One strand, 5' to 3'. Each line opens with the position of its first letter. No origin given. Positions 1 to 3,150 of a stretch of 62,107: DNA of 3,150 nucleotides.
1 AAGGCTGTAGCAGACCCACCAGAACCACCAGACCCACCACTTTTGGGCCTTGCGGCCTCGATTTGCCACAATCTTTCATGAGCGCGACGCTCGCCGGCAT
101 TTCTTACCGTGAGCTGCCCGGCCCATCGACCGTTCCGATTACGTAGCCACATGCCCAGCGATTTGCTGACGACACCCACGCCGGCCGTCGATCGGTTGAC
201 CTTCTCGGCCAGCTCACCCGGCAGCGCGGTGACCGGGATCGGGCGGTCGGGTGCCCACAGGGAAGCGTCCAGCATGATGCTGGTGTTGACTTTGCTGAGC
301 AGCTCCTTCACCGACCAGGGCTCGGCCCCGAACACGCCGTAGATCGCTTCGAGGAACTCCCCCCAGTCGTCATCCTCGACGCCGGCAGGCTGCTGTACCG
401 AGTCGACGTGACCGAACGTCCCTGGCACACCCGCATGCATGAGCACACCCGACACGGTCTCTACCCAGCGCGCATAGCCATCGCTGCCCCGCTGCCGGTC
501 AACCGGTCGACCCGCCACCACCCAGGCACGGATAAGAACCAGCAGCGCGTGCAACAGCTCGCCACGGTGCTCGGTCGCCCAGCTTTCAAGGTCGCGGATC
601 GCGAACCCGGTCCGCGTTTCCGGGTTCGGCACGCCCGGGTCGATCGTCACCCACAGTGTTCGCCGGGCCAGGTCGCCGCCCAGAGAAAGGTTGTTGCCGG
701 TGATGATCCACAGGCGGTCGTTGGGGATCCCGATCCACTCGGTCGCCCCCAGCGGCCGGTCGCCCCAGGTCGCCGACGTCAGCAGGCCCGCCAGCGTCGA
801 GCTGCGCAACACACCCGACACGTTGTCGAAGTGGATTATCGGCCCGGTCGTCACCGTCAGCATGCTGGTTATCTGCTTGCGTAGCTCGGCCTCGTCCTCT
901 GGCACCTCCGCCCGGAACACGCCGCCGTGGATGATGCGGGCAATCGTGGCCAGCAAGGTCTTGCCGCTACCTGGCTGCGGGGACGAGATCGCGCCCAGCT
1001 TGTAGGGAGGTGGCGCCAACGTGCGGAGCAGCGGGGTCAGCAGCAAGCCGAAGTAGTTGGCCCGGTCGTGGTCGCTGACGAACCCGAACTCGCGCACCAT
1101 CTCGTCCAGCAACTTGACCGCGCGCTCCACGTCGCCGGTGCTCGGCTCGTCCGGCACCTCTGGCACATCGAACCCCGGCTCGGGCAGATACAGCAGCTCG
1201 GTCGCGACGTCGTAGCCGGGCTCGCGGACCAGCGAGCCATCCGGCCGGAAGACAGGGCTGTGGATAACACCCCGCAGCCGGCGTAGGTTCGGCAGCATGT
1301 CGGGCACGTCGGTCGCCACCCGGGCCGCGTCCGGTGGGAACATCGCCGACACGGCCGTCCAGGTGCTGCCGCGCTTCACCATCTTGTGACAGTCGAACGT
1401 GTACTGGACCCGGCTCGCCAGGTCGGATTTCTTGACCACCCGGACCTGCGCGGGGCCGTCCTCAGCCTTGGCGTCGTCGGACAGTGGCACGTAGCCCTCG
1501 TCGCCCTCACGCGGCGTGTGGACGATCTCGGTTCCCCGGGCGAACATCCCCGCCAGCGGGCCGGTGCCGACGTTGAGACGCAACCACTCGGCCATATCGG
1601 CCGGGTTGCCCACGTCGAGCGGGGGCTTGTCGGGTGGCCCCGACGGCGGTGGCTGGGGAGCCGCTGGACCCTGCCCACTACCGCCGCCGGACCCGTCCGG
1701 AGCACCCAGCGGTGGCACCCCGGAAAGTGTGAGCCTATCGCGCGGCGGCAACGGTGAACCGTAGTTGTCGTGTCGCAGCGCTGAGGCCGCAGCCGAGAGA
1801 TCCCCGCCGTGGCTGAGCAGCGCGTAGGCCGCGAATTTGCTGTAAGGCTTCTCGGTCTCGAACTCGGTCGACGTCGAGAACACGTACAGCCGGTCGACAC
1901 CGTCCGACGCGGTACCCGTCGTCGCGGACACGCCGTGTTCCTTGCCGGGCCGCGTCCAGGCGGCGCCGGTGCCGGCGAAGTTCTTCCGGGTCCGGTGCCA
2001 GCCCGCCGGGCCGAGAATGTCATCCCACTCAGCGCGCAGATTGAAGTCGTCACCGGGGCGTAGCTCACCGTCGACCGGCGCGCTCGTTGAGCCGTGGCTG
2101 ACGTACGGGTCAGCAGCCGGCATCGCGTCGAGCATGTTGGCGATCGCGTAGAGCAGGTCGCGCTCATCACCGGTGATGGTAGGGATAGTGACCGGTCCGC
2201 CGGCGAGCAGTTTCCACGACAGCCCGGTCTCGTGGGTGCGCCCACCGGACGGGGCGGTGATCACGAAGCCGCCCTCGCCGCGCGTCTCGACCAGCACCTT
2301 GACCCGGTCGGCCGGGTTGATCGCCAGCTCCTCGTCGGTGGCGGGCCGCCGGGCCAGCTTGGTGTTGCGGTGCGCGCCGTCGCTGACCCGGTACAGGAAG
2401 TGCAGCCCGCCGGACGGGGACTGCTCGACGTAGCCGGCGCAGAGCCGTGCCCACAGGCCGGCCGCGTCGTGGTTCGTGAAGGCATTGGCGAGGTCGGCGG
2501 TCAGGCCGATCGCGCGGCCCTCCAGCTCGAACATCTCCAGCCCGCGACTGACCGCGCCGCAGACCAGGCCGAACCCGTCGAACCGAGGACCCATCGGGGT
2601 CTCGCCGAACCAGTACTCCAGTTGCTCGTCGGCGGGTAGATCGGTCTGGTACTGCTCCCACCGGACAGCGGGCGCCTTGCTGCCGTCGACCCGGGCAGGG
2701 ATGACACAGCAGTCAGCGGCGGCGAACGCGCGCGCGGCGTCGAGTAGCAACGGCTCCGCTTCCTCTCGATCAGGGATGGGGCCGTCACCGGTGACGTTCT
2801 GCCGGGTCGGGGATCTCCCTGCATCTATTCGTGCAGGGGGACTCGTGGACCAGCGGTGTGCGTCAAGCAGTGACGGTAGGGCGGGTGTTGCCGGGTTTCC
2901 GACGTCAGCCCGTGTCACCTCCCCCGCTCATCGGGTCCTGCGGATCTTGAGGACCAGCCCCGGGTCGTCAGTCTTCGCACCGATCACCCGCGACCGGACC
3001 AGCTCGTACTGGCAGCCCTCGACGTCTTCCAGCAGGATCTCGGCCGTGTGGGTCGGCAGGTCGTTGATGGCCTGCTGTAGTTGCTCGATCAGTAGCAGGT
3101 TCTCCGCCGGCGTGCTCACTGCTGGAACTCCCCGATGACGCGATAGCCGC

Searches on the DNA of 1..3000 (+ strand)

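Call 5: search_dna_similar(query=window:1-3000:+, collection=phages, mode=near, max_rows=20)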
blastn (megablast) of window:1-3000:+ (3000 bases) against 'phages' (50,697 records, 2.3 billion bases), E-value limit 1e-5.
No match.

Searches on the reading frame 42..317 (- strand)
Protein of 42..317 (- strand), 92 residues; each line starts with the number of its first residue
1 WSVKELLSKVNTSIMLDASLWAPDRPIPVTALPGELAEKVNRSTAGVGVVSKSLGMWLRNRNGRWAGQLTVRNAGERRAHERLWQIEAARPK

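Call 73: search_protein_families(library=pfam, proteins=[window:42-317:-], max_evalue=5)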
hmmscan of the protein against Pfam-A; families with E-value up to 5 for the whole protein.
seq(92 aa): 3 families
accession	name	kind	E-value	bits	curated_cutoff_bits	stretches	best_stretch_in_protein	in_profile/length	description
PF21134.2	T4_UVSX_C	-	0.046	14.3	27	1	50-89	7-46/65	Bacteriophage T4, Recombination and repair protein, C-terminal domain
PF20594.3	DUF6794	-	0.14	12.6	27.1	1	50-68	36-54/83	Domain of unknown function (DUF6794)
PF17824.6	DUF5586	-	0.14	11.7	26.6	1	7-92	13-91/404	Family of unknown function (DUF5586)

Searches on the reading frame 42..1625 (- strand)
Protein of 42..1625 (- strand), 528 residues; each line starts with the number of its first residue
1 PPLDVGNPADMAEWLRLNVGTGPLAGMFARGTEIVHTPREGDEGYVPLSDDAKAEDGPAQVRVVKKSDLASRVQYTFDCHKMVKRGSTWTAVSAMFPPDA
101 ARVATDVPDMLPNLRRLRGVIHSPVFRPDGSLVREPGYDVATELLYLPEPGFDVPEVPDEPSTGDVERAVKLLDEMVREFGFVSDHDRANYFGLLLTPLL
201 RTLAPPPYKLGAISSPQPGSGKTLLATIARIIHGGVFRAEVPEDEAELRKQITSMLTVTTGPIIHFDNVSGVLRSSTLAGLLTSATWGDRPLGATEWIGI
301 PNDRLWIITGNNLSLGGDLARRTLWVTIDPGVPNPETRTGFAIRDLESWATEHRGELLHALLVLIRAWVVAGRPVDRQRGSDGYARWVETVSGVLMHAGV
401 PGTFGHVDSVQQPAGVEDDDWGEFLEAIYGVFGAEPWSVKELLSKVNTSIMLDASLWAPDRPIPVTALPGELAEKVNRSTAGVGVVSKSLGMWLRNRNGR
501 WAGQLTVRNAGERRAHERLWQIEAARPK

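Call 29: search_dna_similar(query=window:42-1625:-, collection=plasmids, mode=protein, max_rows=30, max_evalue=0.001)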
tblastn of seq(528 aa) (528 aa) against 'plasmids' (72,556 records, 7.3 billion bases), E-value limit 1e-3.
Records with a match: 22; places in all: 24; records where one place covers at least 80% of the query: 3.
Best place of each record, by identity: <60% 22.
By first word of the organism name: Cereibacter 7; Streptomyces 6; Methylobacterium 2; Psychrobacter 2; Saccharopolyspora 1; Nonomuraea 1; Legionella 1; Methanothrix 1; Azospirillum 1.
By predicted mobility (MOB-suite, as given by PLSDB): non-mobilizable 13; mobilizable 8; conjugative 1.
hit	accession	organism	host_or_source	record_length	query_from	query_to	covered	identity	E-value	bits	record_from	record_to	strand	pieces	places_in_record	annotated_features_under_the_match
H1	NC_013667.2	Streptomyces sp. Y27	-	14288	1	503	95%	35.6%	6e-63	230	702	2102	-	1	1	hypothetical protein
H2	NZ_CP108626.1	Streptomyces rubiginosohelvolus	-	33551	114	528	79%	37.4%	2e-62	229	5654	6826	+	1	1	hypothetical protein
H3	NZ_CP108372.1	Streptomyces sp. NBC_01335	-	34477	117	524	77%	37.0%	9e-56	209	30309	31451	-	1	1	bifunctional DNA primase/polymerase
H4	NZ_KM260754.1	Saccharopolyspora endophytica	-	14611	112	523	78%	35.5%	1e-54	206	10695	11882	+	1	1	hypothetical protein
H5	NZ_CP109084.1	Streptomyces cyaneofuscatus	-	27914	113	526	78%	34.2%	2e-50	193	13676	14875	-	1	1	hypothetical protein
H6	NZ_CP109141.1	Streptomyces cyaneofuscatus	-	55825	113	526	78%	34.2%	2e-50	193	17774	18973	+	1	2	hypothetical protein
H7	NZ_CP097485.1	Methylobacterium tardum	single cell,freshwater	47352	119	500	72%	32.7%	3e-23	112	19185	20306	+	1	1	PriCT-2 domain-containing protein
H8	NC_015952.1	Streptomyces violaceusniger Tu 4113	-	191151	1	433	82%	28.8%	2e-25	118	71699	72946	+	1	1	hypothetical protein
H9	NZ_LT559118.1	Nonomuraea gerenzanensis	-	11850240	112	443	63%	37.1%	4e-53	201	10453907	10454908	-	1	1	none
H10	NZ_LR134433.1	Legionella adelaidensis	environmental,Cooling tower water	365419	85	515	82%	27.3%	4e-18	96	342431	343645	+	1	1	DNA-primase RepB domain-containing protein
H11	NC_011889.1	Methylobacterium nodulans ORS 2060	-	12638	119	522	77%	26.7%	4e-14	83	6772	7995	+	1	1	bifunctional DNA primase/polymerase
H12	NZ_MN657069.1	Psychrobacter sp.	-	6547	114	507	75%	26.8%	2e-19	99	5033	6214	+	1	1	hypothetical protein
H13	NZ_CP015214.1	Cereibacter sphaeroides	Cereibacter sphaeroides 2.4.1,single ...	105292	114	478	69%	28.8%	3e-12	98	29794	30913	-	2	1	DNA primase small subunit domain-containing protein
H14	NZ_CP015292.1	Cereibacter sphaeroides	Cereibacter sphaeroides 2.4.1,single ...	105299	113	480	70%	28.5%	6e-15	86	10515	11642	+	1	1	DNA primase small subunit domain-containing protein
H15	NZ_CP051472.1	Cereibacter sphaeroides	cell culture,laboratory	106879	113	480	70%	28.5%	6e-15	86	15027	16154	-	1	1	DNA primase small subunit domain-containing protein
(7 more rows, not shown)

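Call 30: search_dna_similar(query=window:42-1625:-, collection=phages, mode=protein, max_rows=40, max_evalue=0.001)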
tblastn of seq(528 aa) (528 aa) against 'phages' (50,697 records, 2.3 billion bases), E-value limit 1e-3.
Records with a match: 62; places in all: 62; records where one place covers at least 80% of the query: 2.
Best place of each record, by identity: <60% 62.
By first word of the organism name: Caulobacter 39; Brevundimonas 8; Actinoplanes 2; Ruegeria 2; Bertelyvirus 2; Caudoviricetes 1; Bacteriophage 1; Phaeobacter 1; Roseobacter 1; Rhodobacter 1; and 4 more.
By host as written in the record: Caulobacter vibrioides CB15 22; Caulobacter crescentus 6; Caulobacter vibrioides 6; Caulobacter crescentus NA1000 6; Brevundimonas pondensis LVF1 6; - 4; Ruegeria pomeroyi DSS-3 3; Actinoplanes sp. SN223/29 1; and 8 more.
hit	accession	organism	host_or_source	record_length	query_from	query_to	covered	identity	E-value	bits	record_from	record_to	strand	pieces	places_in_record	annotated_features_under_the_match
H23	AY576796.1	Actinoplanes phage phiAsp2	-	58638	61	522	88%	29.5%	4e-37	152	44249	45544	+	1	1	pas55: Pas55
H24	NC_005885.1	Actinoplanes phage phiAsp2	Actinoplanes sp. SN223/29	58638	61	522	88%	29.5%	4e-37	152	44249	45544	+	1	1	Pas55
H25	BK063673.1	Caudoviricetes sp. vir525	Methanosarcinales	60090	117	526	78%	32.7%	2e-52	198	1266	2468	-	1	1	hypothetical protein (x2)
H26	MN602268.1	Bacteriophage DSS3_MAL1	-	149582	56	465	78%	30.5%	2e-39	159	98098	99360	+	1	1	hypothetical protein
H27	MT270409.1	Phaeobacter phage MD18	Phaeobacter inhibens DSM 17395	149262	117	528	78%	30.1%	6e-37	152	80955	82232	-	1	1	hypothetical protein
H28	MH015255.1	Ruegeria phage vB_RpoS-V10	Ruegeria pomeroyi DSS-3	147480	56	440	73%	30.2%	4e-35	146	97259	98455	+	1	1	hypothetical protein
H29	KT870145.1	Roseobacter phage DSS3P8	Ruegeria pomeroyi DSS-3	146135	56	440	73%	29.7%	4e-34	143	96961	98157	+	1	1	hypothetical protein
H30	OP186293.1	Rhodobacter phage RcXuper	Rhodobacter capsulatus YW1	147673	117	433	60%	34.8%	9e-43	169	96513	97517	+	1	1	hypothetical protein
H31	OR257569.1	Ruegeria phage RpAliso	Ruegeria pomeroyi DSS-3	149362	117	440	61%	33.8%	1e-42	169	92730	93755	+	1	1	hypothetical protein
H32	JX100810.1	Caulobacter phage CcrColossus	Caulobacter crescentus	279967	67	453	73%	28.3%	1e-25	117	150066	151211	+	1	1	hypothetical protein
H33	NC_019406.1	Caulobacter phage CcrColossus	Caulobacter crescentus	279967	67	453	73%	28.3%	1e-25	117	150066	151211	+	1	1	hypothetical protein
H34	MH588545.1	Caulobacter phage CcrPW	Caulobacter vibrioides CB15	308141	67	453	73%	28.3%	3e-25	116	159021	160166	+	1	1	PE-PGRS family protein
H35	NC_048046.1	Caulobacter phage CcrPW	Caulobacter vibrioides CB15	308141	67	453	73%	28.3%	3e-25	116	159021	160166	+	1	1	PE-PGRS family protein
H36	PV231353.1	Caulobacter phage RBC57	Caulobacter vibrioides CB15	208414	34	410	71%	28.7%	2e-32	138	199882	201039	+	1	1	hypothetical protein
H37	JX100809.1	Caulobacter phage CcrSwift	Caulobacter vibrioides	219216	34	410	71%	28.7%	2e-32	138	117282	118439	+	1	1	hypothetical protein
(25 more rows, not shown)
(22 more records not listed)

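Call 31: get_annotated_region(hit=H1, flank=2500)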
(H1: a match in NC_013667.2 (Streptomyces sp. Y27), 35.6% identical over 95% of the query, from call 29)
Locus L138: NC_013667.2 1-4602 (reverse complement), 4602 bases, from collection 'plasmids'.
description: Streptomyces sp. Y27 plasmid pWTY27, complete sequence
organism: Streptomyces sp. Y27 (NCBI taxid 701045)
taxonomy: Bacteria; Actinomycetota; Actinomycetes; Kitasatosporales; Streptomycetaceae; Streptomyces; Streptomyces sp. Y27
host: -; source: -; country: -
typing (MOB-suite, as given by PLSDB): non-mobilizable
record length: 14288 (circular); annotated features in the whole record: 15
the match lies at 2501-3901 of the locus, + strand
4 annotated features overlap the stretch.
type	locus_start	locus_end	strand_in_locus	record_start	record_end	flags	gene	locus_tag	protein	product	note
CDS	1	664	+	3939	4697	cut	-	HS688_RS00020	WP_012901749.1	GntR family transcriptional regulator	-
CDS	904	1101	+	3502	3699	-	-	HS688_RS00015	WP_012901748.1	helix-turn-helix domain-containing protein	-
CDS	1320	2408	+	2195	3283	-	-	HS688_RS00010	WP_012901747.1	bifunctional DNA primase/polymerase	-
CDS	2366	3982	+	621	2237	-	-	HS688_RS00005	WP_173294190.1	hypothetical protein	-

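Call 73: search_protein_families(library=pfam, proteins=[window:318-1625:-], max_evalue=5)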
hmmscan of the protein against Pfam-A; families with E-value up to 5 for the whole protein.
seq(436 aa): 2 families
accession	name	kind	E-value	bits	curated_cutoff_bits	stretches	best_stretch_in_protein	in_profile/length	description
PF24197.1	DUF7422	-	0.14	12.8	27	1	367-386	7-26/69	Family of unknown function (DUF7422)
PF12854.13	PPR_1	-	0.16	12.2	23.8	1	164-177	21-34/34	PPR repeat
